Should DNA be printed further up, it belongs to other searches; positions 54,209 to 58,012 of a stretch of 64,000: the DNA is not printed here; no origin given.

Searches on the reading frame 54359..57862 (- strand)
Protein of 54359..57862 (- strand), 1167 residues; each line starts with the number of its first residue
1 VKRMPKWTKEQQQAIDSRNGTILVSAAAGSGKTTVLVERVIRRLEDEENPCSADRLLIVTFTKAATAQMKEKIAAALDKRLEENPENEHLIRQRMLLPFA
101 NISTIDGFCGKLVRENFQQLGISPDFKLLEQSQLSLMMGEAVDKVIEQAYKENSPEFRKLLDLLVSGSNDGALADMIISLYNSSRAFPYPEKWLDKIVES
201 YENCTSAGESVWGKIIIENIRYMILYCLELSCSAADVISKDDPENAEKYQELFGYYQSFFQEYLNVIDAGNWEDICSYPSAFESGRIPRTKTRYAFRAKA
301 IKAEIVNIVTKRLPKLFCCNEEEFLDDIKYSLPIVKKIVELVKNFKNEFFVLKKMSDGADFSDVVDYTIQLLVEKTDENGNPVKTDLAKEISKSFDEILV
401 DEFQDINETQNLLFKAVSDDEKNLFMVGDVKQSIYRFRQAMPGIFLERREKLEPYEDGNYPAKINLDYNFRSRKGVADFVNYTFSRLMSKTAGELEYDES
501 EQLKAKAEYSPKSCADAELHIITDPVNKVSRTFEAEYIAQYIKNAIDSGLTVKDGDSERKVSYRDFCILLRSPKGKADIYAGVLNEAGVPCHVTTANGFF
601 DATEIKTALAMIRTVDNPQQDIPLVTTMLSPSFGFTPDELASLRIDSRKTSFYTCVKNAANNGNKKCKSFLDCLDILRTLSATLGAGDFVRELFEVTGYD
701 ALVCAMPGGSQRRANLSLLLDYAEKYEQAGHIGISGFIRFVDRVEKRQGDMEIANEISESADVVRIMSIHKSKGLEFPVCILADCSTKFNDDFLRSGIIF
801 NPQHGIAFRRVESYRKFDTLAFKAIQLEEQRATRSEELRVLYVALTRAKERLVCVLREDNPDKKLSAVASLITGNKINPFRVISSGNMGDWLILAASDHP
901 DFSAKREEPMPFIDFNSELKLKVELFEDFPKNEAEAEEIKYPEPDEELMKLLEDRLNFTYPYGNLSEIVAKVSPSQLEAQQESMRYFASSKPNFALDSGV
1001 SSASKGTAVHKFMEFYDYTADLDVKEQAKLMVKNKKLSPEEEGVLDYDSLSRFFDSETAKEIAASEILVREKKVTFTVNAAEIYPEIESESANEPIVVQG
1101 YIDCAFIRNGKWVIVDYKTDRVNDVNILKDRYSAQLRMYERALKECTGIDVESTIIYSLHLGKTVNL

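Call 65: search_protein_families(library=pfam, proteins=[window:54359-57862:-], max_evalue=0.00001)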
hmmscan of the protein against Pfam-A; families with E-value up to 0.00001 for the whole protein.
window:54359-57862:- (1167 aa): 6 families
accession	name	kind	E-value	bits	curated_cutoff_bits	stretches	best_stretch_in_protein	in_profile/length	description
PF00580.27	UvrD-helicase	-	1.5e-53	182.6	23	1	7-451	1-269/271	UvrD/REP helicase N-terminal domain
PF13361.12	UvrD_C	-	2.3e-27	96.8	25.6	2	756-854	276-345/350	UvrD-like helicase C-terminal domain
PF13245.12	AAA_19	-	3.5e-19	69.7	25.1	2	366-438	65-134/134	AAA domain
PF12705.13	PDDEXK_1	-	1e-10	42.4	22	1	972-1145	2-171/247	PD-(D/E)XK nuclease superfamily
PF13538.12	UvrD_C_2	-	3.3e-09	36.9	27.4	0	764-790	2-28/52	UvrD-like helicase C-terminal domain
PF01443.25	Viral_helicase1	-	1.8e-06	28.4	21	0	22-42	1-21/228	Viral superfamily 1 RNA helicase core domain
